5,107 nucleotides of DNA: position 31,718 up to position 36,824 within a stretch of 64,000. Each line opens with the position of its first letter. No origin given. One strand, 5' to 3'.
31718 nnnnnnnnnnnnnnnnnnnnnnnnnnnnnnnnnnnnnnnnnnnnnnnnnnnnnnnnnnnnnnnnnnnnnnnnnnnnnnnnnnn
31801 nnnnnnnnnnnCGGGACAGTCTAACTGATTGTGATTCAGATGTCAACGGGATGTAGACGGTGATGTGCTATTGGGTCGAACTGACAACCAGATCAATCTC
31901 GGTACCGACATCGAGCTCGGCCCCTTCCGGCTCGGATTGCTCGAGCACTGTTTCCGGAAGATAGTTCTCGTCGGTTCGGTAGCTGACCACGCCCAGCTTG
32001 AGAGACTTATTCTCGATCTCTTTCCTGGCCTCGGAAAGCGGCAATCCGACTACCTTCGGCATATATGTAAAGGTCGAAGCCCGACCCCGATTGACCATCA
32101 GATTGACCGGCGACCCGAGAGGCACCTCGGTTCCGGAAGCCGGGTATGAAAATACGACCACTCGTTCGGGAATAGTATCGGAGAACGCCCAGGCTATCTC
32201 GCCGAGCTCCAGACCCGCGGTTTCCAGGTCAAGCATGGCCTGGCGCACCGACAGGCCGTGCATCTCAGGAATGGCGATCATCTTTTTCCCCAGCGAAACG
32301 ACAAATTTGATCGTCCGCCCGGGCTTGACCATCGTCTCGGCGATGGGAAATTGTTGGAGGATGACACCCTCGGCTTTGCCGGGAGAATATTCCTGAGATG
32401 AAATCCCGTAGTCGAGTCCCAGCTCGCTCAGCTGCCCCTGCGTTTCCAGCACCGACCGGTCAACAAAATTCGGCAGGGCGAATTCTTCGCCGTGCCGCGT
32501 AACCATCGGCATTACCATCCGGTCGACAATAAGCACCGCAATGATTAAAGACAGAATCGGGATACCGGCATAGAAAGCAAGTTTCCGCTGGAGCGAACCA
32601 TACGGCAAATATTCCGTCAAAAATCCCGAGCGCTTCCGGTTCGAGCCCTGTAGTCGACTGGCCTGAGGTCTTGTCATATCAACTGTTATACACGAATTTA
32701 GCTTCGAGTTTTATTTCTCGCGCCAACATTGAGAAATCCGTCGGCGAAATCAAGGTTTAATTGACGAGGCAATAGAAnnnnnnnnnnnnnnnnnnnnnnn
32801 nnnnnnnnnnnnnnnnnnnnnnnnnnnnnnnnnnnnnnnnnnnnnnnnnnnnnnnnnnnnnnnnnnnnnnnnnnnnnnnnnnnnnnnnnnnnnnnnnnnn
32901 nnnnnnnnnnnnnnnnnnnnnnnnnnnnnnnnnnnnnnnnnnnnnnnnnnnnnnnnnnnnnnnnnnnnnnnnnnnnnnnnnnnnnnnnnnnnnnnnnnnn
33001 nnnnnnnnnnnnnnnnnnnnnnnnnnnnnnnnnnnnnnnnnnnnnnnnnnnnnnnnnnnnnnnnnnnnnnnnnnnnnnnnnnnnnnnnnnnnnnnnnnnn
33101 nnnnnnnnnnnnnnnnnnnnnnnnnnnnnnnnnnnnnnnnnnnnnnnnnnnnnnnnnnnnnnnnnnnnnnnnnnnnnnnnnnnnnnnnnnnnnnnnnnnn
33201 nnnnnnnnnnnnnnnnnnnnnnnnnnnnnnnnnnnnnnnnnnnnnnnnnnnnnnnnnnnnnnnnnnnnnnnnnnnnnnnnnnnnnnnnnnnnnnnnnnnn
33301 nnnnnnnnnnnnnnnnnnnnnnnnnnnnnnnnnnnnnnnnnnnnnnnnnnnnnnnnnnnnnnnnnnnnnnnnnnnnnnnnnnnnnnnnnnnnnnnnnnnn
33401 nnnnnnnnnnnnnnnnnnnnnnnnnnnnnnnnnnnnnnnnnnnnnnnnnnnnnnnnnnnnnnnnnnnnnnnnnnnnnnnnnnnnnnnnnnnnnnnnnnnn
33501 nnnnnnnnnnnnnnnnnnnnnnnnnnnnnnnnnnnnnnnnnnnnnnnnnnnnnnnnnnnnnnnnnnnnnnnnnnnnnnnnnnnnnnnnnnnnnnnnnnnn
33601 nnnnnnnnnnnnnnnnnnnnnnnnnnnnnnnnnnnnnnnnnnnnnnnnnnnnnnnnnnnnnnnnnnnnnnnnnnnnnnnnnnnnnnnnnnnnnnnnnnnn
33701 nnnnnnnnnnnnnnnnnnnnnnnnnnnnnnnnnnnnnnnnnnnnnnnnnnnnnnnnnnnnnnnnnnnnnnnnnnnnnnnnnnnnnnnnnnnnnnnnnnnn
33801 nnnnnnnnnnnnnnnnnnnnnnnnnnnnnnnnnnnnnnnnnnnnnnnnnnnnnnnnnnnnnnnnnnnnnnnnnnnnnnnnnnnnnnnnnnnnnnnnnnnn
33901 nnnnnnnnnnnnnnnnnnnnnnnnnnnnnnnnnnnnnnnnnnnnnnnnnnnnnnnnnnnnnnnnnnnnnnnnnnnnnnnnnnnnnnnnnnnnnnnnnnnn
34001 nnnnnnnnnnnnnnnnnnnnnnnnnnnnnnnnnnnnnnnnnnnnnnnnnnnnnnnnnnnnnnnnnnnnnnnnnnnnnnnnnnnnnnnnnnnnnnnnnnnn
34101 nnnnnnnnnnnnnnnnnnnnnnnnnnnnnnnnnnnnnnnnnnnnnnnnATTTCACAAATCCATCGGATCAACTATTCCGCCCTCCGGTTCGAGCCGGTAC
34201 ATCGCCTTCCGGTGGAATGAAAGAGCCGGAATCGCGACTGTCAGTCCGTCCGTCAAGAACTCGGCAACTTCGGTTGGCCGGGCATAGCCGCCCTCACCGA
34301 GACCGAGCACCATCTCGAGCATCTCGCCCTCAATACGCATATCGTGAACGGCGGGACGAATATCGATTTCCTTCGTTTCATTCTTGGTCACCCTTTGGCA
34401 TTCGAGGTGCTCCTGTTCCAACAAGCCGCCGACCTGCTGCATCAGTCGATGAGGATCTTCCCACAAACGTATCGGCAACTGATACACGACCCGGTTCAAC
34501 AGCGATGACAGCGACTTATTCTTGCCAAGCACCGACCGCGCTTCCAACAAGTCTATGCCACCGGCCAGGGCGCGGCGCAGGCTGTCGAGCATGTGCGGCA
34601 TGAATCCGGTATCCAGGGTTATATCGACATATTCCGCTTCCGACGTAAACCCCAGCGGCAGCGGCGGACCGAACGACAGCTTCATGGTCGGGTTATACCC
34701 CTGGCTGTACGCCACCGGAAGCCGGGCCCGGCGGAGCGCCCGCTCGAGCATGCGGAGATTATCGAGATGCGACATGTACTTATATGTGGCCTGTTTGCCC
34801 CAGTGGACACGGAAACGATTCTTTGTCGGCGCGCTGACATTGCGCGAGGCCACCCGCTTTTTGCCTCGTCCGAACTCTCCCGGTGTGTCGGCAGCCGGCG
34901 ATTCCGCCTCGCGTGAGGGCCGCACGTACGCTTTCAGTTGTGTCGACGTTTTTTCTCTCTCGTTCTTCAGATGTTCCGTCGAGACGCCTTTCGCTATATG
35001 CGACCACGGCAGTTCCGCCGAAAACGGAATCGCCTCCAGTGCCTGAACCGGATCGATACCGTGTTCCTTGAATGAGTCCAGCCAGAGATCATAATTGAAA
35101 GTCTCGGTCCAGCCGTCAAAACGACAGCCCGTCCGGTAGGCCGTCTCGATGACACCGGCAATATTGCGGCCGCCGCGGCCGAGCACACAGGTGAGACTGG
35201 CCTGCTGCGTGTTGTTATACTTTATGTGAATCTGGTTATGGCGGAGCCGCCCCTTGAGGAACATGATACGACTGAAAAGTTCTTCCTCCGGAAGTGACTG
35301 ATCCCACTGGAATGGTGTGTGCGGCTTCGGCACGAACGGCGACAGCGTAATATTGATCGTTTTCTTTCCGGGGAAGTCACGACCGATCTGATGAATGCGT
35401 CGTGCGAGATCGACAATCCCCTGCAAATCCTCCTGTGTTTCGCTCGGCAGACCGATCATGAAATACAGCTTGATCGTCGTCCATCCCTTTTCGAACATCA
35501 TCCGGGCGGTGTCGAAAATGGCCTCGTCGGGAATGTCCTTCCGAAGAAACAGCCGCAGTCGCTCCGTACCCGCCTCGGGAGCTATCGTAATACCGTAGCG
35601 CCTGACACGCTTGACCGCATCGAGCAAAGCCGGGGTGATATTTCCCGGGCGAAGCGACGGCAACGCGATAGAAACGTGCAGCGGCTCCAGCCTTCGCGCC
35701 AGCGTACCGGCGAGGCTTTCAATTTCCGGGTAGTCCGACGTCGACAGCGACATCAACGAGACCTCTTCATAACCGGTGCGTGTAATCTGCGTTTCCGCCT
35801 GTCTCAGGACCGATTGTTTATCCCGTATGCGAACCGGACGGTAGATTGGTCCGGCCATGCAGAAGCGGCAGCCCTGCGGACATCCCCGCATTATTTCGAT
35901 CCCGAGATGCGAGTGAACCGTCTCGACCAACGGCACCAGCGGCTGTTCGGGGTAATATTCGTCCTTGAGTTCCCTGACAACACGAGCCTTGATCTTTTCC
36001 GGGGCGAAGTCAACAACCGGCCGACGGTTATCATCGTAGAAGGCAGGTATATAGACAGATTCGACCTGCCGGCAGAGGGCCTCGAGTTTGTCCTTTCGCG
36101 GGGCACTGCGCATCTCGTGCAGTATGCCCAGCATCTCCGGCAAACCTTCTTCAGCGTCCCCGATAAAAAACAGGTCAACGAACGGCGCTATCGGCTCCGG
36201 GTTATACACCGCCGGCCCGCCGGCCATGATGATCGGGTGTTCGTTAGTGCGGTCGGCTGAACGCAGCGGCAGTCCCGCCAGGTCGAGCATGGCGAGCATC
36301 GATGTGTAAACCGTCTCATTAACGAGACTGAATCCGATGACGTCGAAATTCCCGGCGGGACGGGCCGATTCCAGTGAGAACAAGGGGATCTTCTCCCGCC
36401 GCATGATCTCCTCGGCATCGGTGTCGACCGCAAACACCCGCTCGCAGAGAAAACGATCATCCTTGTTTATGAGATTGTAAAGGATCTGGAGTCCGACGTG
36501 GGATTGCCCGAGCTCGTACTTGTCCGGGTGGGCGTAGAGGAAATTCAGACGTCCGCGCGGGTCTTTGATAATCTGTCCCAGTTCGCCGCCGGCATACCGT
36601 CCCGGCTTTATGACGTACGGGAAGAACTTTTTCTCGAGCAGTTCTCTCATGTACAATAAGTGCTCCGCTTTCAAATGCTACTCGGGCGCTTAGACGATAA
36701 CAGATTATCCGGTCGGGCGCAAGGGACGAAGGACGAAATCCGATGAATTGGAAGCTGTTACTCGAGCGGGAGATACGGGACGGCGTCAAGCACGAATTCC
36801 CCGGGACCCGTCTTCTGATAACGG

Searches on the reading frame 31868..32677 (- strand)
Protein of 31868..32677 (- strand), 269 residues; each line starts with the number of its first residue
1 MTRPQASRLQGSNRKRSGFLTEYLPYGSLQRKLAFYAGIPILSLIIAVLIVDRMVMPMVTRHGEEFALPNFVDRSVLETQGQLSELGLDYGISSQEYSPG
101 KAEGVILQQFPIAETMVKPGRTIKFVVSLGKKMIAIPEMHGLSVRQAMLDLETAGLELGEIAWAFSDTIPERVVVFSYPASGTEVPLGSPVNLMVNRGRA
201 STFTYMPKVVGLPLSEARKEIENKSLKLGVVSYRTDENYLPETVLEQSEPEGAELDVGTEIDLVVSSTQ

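Call 36: search_protein_families(library=pfam, proteins=[window:31868-32677:-], max_evalue=0.00001)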
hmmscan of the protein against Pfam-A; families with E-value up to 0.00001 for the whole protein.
window:31868-32677:- (269 aa): 1 family
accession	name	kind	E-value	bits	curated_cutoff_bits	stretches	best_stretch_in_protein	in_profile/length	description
PF03793.24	PASTA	-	3.8e-36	123.3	23.2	3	205-267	2-64/64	PASTA domain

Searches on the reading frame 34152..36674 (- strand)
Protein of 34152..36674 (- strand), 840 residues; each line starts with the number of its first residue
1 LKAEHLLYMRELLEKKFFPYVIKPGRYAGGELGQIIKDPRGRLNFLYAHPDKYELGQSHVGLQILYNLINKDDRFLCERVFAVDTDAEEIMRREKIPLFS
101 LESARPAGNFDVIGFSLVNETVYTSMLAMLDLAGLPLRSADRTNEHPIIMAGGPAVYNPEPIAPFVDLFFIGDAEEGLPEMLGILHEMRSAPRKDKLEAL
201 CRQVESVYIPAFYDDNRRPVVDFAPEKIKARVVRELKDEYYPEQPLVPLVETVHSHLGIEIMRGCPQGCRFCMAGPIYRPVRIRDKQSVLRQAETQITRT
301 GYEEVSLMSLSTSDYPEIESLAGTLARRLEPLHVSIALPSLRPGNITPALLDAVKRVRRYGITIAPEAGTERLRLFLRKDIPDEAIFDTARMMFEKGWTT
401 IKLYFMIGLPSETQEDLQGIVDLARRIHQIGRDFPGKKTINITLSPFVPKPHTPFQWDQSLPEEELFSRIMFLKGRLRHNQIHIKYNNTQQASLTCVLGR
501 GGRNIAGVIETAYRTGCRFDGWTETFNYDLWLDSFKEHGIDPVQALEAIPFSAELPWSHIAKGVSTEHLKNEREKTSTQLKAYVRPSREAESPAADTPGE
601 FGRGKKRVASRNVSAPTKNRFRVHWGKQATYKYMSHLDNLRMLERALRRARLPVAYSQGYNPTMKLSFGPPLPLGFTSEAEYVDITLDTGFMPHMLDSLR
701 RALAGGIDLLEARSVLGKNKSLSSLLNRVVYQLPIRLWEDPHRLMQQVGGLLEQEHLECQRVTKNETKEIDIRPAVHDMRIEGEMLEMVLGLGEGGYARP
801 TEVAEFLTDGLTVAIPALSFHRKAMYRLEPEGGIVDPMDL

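Call 36: search_protein_families(library=pfam, proteins=[window:34152-36674:-], max_evalue=0.00001)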
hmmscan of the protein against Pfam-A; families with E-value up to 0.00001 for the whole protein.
window:34152-36674:- (840 aa): 3 families
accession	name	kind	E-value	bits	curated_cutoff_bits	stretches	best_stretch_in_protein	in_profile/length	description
PF19864.5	Radical_SAM_N2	-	4.6e-54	182.4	29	1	61-210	1-151/151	Radical SAM proteins, N-terminal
PF10105.14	DUF2344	-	5.7e-44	150.5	23.8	1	620-800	1-176/176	Uncharacterized protein conserved in bacteria (DUF2344)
PF04055.27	Radical_SAM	-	2.7e-19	70.4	29.5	1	259-424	1-166/166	Radical SAM superfamily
